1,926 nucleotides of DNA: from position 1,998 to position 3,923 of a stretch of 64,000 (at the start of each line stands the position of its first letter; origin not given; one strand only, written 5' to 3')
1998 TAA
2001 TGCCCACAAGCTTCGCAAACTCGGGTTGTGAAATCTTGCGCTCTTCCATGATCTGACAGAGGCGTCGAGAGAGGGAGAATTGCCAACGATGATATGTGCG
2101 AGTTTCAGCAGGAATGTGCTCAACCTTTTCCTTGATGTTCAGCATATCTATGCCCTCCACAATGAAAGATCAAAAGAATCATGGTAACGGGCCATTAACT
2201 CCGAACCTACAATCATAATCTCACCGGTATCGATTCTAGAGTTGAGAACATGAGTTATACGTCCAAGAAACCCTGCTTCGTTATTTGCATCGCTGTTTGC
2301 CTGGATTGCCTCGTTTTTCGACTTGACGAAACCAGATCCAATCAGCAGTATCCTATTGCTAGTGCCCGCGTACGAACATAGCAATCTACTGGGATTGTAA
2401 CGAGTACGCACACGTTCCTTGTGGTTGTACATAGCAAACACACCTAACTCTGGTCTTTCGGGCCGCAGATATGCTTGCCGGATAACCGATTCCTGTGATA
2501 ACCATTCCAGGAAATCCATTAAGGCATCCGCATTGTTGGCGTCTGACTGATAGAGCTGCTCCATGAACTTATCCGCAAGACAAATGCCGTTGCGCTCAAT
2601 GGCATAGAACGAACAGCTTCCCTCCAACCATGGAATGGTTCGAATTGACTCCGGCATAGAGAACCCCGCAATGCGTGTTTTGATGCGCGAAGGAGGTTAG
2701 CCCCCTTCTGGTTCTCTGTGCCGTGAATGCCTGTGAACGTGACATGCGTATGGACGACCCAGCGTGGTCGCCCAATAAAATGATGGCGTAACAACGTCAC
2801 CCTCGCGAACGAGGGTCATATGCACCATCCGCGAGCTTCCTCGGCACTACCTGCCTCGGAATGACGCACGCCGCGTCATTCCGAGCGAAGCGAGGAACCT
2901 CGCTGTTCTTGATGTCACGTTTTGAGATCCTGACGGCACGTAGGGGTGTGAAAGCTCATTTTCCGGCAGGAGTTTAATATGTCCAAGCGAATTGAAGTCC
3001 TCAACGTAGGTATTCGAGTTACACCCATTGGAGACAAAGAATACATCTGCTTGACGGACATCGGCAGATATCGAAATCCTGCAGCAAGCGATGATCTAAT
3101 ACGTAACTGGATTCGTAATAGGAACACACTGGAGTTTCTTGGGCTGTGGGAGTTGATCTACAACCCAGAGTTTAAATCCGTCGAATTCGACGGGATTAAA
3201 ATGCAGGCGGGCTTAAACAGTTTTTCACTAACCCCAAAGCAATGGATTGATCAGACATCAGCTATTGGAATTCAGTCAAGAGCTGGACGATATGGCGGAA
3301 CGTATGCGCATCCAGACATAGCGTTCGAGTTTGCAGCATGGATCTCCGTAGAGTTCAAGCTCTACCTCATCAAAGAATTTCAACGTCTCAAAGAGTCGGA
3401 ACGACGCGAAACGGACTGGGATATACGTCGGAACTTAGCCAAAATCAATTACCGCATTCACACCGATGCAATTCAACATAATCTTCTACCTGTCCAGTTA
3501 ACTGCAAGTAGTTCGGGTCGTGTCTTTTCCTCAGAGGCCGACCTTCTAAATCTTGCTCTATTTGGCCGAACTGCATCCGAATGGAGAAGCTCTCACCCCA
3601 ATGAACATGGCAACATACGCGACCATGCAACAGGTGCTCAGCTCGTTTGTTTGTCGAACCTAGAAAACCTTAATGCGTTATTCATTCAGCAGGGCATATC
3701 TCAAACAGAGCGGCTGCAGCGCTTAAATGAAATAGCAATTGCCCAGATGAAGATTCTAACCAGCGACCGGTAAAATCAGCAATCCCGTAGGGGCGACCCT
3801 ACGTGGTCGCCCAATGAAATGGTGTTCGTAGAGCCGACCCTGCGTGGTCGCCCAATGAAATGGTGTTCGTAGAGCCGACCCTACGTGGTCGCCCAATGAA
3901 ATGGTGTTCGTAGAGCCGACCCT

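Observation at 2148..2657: Atypical extended Gp49/RelE-fold toxin family (~165 aa) with a conserved C-terminal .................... tail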

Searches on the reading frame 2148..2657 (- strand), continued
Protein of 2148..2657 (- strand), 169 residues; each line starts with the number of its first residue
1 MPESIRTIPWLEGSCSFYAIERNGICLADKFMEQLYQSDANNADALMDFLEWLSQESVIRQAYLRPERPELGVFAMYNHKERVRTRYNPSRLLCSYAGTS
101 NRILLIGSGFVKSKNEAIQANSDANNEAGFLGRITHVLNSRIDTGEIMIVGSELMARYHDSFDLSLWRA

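Call 62: find_encoding_contigs(protein=P0015, flank=3000, max_places=2)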
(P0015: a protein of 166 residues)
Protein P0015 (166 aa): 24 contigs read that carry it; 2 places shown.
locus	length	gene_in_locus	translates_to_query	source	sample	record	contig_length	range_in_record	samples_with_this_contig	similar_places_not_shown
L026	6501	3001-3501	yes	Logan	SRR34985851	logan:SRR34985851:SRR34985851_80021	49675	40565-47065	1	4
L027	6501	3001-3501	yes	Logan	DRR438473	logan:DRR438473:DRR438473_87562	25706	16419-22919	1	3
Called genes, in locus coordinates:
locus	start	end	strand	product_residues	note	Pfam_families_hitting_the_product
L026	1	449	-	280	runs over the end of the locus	PF07484:Collar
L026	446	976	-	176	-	PF05638:T6SS_HCP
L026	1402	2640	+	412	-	PF13173:AAA_14, PF13635:DUF4143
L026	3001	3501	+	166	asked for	-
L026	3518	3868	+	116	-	PF01381:HTH_3 (weak), PF13443:HTH_26 (weak)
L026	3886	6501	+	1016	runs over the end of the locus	PF22240:ISP_coupler, PF02384:N6_Mtase, PF18135:Type_ISP_C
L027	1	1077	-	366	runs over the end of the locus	PF17293:Arm-DNA-bind_5 (weak), PF13102:Phage_int_SAM_5, PF00589:Phage_integrase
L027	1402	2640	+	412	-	PF13173:AAA_14, PF13635:DUF4143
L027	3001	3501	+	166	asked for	-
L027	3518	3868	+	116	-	PF01381:HTH_3 (weak), PF13443:HTH_26 (weak)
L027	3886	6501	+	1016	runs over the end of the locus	PF22240:ISP_coupler, PF02384:N6_Mtase, PF18135:Type_ISP_C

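Call 63: search_protein_families(library=pfam, proteins=[L021:3866-4366:+, L022:3680-4192:+, L023:1203-1649:+, L024:1094-1531:+, L025:3925-4368:+, L022:101-607:-, L023:685-1188:+, L025:3532-3921:+, L021:3510-3866:+], max_evalue=0.1)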
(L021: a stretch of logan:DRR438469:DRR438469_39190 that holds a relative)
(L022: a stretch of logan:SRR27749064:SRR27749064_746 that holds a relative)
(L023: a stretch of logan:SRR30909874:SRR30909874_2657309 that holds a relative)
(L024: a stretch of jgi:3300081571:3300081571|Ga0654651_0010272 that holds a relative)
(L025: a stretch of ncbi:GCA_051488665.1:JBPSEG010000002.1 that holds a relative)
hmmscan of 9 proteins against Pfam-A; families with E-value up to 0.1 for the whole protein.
L021:3866-4366:+ (166 aa): 0 families

L022:3680-4192:+ (170 aa): 0 families

L023:1203-1649:+ (148 aa): 2 families
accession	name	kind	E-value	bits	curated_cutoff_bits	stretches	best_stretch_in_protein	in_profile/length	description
PF02556.19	SecB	-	3.2e-08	34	26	1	56-128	67-137/141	Preprotein translocase subunit SecB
PF08692.15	Pet20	-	0.0099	17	21.4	1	102-144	16-58/134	Mitochondrial protein Pet20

L024:1094-1531:+ (145 aa): 0 families

L025:3925-4368:+ (147 aa): 0 families

L022:101-607:- (168 aa): 0 families

L023:685-1188:+ (167 aa): 2 families
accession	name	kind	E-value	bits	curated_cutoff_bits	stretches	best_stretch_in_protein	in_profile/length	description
PF12844.13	HTH_19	-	3e-07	30.7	30.2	1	47-98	10-61/64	Helix-turn-helix domain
PF01381.28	HTH_3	-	1.2e-05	25.7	23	1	47-95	7-55/55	Helix-turn-helix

L025:3532-3921:+ (129 aa): 9 families
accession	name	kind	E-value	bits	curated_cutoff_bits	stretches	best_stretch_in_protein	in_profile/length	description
PF01381.28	HTH_3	-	3.3e-11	43.5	23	1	34-84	1-51/55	Helix-turn-helix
PF13443.12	HTH_26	-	4.8e-06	27.2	22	1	34-82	2-51/63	Cro/C1-type HTH DNA-binding domain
PF13560.12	HTH_31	-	0.00015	22.4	27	1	42-82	14-55/64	Helix-turn-helix domain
PF12844.13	HTH_19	-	0.0013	19.1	30.2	1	35-83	5-53/64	Helix-turn-helix domain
PF15943.11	YdaS_toxin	-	0.0016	18.6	30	1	45-81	11-47/65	Bacterial toxin YdaS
PF17762.8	HTH_ParB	-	0.005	17.4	22.6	1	28-62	6-40/102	ParB HTH domain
PF13744.12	HTH_37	-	0.024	14.9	27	1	30-65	19-54/80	Helix-turn-helix domain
PF01978.25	TrmB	-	0.064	13.6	25.6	0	37-64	17-44/68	Sugar-specific transcriptional regulator TrmB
PF05269.17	Phage_CII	-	0.082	13.6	21.3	0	35-63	15-44/91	Bacteriophage CII protein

L021:3510-3866:+ (118 aa): 6 families
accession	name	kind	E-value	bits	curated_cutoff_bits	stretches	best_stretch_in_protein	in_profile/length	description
PF13443.12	HTH_26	-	7.3e-07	29.8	22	1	31-78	4-52/63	Cro/C1-type HTH DNA-binding domain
PF01381.28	HTH_3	-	4.8e-05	23.7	23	1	35-80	7-52/55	Helix-turn-helix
PF13744.12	HTH_37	-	0.00066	19.9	27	1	14-59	9-53/80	Helix-turn-helix domain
PF13560.12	HTH_31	-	0.0082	16.9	27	1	34-79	11-57/64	Helix-turn-helix domain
PF12844.13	HTH_19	-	0.027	14.8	30.2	1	35-76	10-51/64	Helix-turn-helix domain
PF01022.26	HTH_5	-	0.067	13.5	22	0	29-55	7-33/47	Bacterial regulatory protein, arsR family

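Call 66: find_encoding_contigs(protein=P0010, flank=1500, max_places=3)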
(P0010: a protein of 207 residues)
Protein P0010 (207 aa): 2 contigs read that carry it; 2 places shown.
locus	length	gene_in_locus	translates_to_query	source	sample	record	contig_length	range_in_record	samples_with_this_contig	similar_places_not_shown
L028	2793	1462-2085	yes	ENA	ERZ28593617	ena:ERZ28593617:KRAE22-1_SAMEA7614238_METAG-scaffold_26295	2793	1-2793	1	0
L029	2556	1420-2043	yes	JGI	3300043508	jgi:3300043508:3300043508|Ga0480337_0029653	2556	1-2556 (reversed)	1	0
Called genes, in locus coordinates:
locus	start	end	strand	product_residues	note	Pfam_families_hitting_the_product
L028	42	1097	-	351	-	PF19572:PorV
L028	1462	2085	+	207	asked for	-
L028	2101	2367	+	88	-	-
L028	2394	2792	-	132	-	?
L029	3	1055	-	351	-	?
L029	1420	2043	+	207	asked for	-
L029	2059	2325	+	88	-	-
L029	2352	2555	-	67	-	?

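Call 67: find_encoding_contigs(protein=P0003, flank=1500, max_places=3)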
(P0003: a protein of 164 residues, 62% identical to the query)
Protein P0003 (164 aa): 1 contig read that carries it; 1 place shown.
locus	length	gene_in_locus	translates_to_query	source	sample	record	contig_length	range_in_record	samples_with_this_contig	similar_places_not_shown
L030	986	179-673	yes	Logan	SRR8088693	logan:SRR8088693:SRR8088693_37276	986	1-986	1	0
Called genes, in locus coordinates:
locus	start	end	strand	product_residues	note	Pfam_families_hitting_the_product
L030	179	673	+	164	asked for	-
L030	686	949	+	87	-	-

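Call 80: search_solved_structures(query=A9, max_evalue=10)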
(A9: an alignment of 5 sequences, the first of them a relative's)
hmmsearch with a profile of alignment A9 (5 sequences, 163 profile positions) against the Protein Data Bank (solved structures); distinct sequences matched with E-value up to 10: 0.

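Call 83: fold_search(model_id=the predicted structure, library=viral)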
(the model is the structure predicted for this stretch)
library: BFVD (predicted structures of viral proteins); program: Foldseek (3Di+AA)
matches with E <= 10: 313; with E <= 0.001: 0
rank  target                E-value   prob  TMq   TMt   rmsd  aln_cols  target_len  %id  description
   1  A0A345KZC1            3.7e-03  1.00  0.47  0.59   4.6       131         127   14  (no name in the UniProt tables at hand)
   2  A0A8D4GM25            4.5e-02  0.98  0.43  0.59   4.0       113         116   14  (no name in the UniProt tables at hand)
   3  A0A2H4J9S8            4.7e-02  0.87  0.38  0.48   5.3       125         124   17  Uncharacterized protein [uncultured Caudovirales phage]
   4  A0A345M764            8.6e-02  0.87  0.34  0.52   5.1        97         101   13  (no name in the UniProt tables at hand)
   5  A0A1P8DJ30            2.0e-01  0.85  0.38  0.49   4.4       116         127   11  (no name in the UniProt tables at hand)
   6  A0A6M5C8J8            2.2e-01  0.41  0.33  0.40   6.5       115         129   11  (no name in the UniProt tables at hand)
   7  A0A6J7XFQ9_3          3.8e-01  0.10  0.21  0.05  12.8       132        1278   12  RadC-like JAB domain containing protein [uncultured Caudovirales phage]
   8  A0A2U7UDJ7            4.3e-01  0.33  0.32  0.29   6.2       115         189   10  Uncharacterized protein [Pandoravirus neocaledonia]
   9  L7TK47                4.3e-01  0.11  0.18  0.19   8.7        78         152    9  Uncharacterized protein [Halorubrum sodomense tailed virus 2]
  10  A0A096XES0            4.8e-01  0.23  0.30  0.12   7.3       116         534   11  Phage MuF C-terminal domain-containing protein [Escherichia phage phi191]
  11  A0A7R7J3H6            7.3e-01  0.11  0.23  0.17   8.9       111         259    9  (no name in the UniProt tables at hand)
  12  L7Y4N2                7.3e-01  0.09  0.24  0.10  16.4       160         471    7  Uncharacterized protein [Megavirus lba]
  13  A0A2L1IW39            7.7e-01  0.16  0.26  0.33  12.4       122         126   11  Uncharacterized protein [Streptomyces phage BillNye]
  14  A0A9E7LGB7            8.2e-01  0.06  0.18  0.20  14.2       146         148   10  (no name in the UniProt tables at hand)
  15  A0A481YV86            8.7e-01  0.04  0.19  0.21  12.9       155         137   17  Uncharacterized protein [Marseillevirus LCMAC103]
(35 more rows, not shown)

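Call 97: search_protein_families(library=padloc, proteins=[L023:1203-1649:+, L024:1094-1531:+, L025:3925-4368:+, L021:3866-4366:+, L022:3680-4192:+, L025:3532-3921:+, L023:685-1188:+, P0032, P0033], max_evalue=0.001)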
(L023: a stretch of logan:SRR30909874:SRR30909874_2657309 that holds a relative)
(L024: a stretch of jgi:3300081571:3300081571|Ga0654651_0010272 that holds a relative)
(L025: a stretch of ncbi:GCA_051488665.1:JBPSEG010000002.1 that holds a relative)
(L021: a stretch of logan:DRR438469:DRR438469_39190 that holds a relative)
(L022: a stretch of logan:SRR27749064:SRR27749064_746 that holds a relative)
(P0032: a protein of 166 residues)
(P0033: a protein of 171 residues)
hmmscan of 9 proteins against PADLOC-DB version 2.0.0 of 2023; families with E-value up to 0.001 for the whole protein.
L023:1203-1649:+ (148 aa): 2 families
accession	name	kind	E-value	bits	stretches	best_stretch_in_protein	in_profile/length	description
PDLC04071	PD-T4-9_C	-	2.9e-33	112.9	1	22-129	20-126/130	-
PDLC04072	PD-T4-9_C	-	3.3e-11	41.5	1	15-128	12-128/135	-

L024:1094-1531:+ (145 aa): 1 family
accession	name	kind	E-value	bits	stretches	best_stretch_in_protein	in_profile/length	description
PDLC04763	PDC-M64C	-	5.4e-20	70.4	1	10-142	8-139/146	-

L025:3925-4368:+ (147 aa): 1 family
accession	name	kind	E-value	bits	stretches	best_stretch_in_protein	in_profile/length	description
PDLC04763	PDC-M64C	-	6.3e-20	70.1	1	7-142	11-143/146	-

L021:3866-4366:+ (166 aa): 0 families

L022:3680-4192:+ (170 aa): 1 family
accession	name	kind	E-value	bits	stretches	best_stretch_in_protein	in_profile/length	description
PDLC04763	PDC-M64C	-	0.00044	18.7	1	62-132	60-129/146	-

L025:3532-3921:+ (129 aa): 12 families
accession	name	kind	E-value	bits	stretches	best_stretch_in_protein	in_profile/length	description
PDLC04760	PDC-M64C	-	2.9e-29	99.3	1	9-89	6-86/93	-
PDLC04758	PDC-M64B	-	3.6e-24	83.6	1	1-108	1-99/123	-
PDLC04757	PDC-M64B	-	1.3e-21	74.9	1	6-105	5-104/128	-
PDLC04762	PDC-M64C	-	4.5e-20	69.5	1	14-86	12-84/97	-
PDLC04759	PDC-M64B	-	9.4e-20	69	1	14-98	11-95/135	-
PDLC04761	PDC-M64C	-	3.4e-15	54.4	1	17-87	21-91/100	-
PDLC04775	PDC-M69A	-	7.5e-06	24.4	1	30-96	8-77/113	-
PDLC03951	RmrA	-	5.6e-05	20.3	1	37-96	16-75/400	-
PDLC03948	RmrA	-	0.00016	18.7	1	35-82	14-61/397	-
PDLC03954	RmrA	-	0.0002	18.4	1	40-102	21-80/380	-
PDLC03952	RmrA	-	0.00044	17.2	1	30-106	23-97/395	-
PDLC04142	capH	-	0.00077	18.5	1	27-97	4-71/103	capH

L023:685-1188:+ (167 aa): 7 families
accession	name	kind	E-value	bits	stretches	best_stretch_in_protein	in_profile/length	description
PDLC04760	PDC-M64C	-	6.1e-18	63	1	13-93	3-83/93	-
PDLC04758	PDC-M64B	-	4.2e-16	57.5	1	10-120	3-112/123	-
PDLC04761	PDC-M64C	-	2.6e-15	54.8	1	13-87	10-84/100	-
PDLC04762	PDC-M64C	-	8.9e-13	46.1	1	31-100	22-91/97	-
PDLC04757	PDC-M64B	-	3.7e-10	37.9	1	11-92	7-85/128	-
PDLC04759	PDC-M64B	-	2.2e-07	29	1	33-89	23-79/135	-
PDLC03951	RmrA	-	7.3e-05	19.9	1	48-109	20-80/400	-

P0032 (166 aa): 4 families
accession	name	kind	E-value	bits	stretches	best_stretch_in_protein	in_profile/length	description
PDLC04756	PDC-M64B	-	2.3e-41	139.6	1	3-163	4-158/160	-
PDLC04752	PDC-M64A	-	1.9e-13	48.7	1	15-160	15-170/174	-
PDLC04755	PDC-M64B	-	1.2e-09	36.4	1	4-150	5-154/166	-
PDLC04753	PDC-M64B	-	0.00012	19.8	1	10-150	10-161/176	-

P0033 (171 aa): 4 families
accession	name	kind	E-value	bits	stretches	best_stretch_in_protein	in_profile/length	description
PDLC04756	PDC-M64B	-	2.3e-29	100.6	1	1-163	1-158/160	-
PDLC04752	PDC-M64A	-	3.2e-12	44.7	1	5-152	7-160/174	-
PDLC04755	PDC-M64B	-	4.4e-11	41.1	1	5-155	7-157/166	-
PDLC04753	PDC-M64B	-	0.00069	17.3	0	9-151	11-160/176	-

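Call 105: predict_structure(alignment_id=A10)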
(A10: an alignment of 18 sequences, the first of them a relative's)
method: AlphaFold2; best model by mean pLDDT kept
length: 166 residues; sequences in the alignment: 18
mean_pLDDT: 89.8   pTM: 0.86
mean pLDDT of the five models: 89.8, 89.5, 89.1, 87.6, 87.1
residues with pLDDT >= 90: 120; 70-90: 32; 50-70: 12; < 50: 2
segments of 3 or more residues with pLDDT < 50: none
pLDDT, mean of each block of 10 residues (from residue 1): 96 97 97 97 94 96 88 71 76 93 93 83 91 93 94 94 63
secondary structure, 60 per line:
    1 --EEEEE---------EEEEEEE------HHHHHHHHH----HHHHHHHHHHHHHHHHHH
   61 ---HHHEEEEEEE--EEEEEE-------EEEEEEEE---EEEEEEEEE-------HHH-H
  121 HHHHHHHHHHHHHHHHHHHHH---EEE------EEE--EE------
elements in order: E3-7 E17-23 H30-38 H43-60 E67-73 E76-81 E89-96 E100-108 H120-141 E145-147 E154-156

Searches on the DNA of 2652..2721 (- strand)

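Call 94: build_rna_model(alignment_id=A7, structure=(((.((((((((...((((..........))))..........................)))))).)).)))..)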
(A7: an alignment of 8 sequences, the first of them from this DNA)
Model R1 built from alignment A7 (8 sequences, 74 columns); structure: as given.
model positions 67; base pairs 15; branch points 0; effective number of sequences 5.18; information 0.838 bits per position. Calibrated on 0.2 Mb of random sequence (short: E-values are rough).
structure used (alignment columns):
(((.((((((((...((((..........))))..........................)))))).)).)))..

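Call 95: search_with_rna_model(model_id=R1, sources=[window, L001, L002, L003, L004, L005, L006, L008, L009, L010, L011, L012, L013, L015, L018, L019, L020, L021, L022, L023, L024, L025, L026, L028, L030], max_evalue=1)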
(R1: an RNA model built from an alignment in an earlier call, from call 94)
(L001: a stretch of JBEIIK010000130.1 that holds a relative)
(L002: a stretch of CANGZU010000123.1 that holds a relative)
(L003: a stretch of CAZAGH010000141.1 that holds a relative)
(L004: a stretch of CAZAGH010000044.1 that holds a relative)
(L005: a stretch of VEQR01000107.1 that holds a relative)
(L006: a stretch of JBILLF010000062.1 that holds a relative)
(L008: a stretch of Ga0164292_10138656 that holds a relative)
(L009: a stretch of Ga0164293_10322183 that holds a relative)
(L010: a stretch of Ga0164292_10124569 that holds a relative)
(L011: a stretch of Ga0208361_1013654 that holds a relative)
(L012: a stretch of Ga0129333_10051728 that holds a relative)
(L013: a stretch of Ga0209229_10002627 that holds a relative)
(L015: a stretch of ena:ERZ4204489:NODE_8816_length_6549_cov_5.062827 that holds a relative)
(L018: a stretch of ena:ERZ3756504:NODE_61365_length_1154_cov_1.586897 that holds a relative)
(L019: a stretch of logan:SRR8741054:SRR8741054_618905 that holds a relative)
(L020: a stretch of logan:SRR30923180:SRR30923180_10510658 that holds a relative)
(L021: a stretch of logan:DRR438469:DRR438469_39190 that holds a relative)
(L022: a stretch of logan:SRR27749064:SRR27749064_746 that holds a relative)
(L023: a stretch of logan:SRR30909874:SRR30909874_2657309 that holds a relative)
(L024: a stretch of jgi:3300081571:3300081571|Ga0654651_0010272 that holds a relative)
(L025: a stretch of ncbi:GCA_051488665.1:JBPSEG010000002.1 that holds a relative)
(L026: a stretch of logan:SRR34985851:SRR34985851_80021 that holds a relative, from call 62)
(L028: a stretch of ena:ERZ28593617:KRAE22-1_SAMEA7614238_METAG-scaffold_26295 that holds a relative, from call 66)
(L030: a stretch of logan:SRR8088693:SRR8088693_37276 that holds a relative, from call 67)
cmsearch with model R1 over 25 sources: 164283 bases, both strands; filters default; matches with E-value up to 1: 21.
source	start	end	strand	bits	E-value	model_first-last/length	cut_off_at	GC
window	5051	5120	-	78.5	1.9e-21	1-67/67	no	0.57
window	2652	2721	-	77.3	4.7e-21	1-67/67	no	0.57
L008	882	951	+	77.3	4.7e-21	1-67/67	no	0.57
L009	19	88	+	77.3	4.7e-21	1-67/67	no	0.57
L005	1944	2010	+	75.4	1.8e-20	1-67/67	no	0.49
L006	3474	3538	+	73.4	7.8e-20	1-67/67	no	0.49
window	11572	11641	-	71.6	2.7e-19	1-67/67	no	0.56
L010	464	533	+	71.6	2.7e-19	1-67/67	no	0.56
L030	117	184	+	68.7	2.2e-18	1-67/67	no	0.53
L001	283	352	+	66.9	8.2e-18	1-67/67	no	0.54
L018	224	289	+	61.1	5.2e-16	1-67/67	no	0.42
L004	5941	6006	+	52.5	2.4e-13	1-67/67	no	0.5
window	5053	5122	+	20.4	0.0022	1-67/67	no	0.57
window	2654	2723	+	18.8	0.007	1-67/67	no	0.57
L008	880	949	-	18.8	0.007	1-67/67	no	0.57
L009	17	86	-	18.8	0.007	1-67/67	no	0.57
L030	115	182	-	15.7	0.065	1-67/67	no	0.53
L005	1942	2008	-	15.3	0.081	1-67/67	no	0.52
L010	462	531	-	14.8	0.12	1-67/67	no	0.56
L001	281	350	-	13.9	0.23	1-67/67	no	0.54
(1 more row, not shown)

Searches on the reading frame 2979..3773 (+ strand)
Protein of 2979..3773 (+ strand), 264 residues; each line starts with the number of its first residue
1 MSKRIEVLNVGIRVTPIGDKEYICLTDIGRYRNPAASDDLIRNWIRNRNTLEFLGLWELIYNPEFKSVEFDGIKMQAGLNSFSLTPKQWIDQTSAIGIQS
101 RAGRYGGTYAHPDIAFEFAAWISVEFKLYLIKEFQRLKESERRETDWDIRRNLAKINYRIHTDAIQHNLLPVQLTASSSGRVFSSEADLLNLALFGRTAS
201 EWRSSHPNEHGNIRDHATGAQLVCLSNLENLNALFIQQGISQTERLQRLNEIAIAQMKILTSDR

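Call 19: search_protein_families(library=phrogs, proteins=[window:2979-3773:+], max_evalue=0.1)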
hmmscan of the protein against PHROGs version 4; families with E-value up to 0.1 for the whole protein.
window:2979-3773:+ (264 aa): 7 families
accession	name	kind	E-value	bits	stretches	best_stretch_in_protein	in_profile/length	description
phrog_2657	-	transcription regulation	4.5e-53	181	1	2-261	3-231/243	transcriptional regulator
phrog_32500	-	unknown function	3.1e-14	53.7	1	7-75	8-74/76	-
phrog_129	-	transcription regulation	3.7e-14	54.2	1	2-144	3-115/273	transcriptional regulator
phrog_2812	-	unknown function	3.9e-10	40.7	1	91-145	58-112/288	-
phrog_1136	-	unknown function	0.00022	22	1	98-132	64-98/244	-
phrog_10441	-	unknown function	0.0099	17.2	1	101-141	11-51/126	-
phrog_6095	-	lysis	0.098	13.3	0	98-135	70-107/217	amidase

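Call 42: search_protein_families(library=pfam, proteins=[window:2979-3773:+], max_evalue=0.001)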
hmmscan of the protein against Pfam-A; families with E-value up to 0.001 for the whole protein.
window:2979-3773:+ (264 aa): 1 family
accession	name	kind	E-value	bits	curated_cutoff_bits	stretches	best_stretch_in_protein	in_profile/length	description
PF04383.19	KilA-N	-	2.1e-20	73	23.8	1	19-139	14-106/107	KilA-N domain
